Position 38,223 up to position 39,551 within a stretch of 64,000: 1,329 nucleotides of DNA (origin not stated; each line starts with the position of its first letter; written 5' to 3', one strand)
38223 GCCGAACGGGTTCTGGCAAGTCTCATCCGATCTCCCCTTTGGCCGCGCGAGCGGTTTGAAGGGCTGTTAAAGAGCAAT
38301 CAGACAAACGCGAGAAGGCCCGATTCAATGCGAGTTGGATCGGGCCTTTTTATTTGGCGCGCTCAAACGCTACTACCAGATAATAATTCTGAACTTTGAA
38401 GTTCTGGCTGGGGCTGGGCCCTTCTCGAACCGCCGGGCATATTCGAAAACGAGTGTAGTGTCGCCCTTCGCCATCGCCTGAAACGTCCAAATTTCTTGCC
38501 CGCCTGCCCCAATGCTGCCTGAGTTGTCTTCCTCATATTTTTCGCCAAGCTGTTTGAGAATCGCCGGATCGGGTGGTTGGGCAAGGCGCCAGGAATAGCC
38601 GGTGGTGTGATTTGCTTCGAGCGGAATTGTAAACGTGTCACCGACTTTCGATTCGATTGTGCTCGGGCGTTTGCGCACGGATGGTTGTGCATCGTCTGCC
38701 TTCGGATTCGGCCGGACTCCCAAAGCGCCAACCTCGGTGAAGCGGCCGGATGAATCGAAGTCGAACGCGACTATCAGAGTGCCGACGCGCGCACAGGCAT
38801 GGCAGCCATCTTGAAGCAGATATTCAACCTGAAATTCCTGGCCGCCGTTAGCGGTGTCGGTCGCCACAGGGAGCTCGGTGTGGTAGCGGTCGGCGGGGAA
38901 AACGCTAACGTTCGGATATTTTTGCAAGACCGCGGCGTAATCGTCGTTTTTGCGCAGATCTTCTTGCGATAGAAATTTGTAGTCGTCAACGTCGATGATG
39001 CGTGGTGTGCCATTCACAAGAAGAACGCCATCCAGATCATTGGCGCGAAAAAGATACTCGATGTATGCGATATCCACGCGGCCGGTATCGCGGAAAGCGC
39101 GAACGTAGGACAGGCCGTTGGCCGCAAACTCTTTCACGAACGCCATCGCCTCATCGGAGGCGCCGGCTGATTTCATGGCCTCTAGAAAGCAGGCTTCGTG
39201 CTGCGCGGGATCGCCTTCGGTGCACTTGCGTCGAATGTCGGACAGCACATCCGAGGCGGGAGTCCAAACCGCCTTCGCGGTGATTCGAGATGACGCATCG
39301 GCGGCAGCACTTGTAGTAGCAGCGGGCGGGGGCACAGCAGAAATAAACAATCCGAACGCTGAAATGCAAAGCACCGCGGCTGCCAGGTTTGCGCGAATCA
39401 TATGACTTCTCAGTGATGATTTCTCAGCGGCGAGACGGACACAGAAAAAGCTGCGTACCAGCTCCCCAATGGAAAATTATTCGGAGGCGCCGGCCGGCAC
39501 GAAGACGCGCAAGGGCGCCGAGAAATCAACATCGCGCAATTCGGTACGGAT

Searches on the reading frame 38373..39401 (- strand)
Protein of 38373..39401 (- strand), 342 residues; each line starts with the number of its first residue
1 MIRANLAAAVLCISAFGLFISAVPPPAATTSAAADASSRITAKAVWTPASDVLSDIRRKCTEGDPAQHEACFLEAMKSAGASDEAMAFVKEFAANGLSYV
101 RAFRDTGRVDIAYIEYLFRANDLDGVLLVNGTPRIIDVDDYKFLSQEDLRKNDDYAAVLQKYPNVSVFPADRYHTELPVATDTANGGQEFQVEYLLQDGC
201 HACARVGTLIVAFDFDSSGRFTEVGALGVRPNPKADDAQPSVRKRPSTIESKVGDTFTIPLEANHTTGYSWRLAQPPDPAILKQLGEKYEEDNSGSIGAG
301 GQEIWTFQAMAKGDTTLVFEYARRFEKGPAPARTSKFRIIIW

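Call 42: search_protein_families(library=pfam, proteins=[window:38373-39401:-], max_evalue=0.001)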
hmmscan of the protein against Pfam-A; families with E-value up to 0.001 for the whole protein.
window:38373-39401:- (342 aa): 1 family
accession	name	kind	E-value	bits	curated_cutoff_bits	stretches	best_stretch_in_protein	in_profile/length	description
PF09394.16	Inhibitor_I42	-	3.3e-26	91.8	27.2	1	252-338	3-90/91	Chagasin family peptidase inhibitor I42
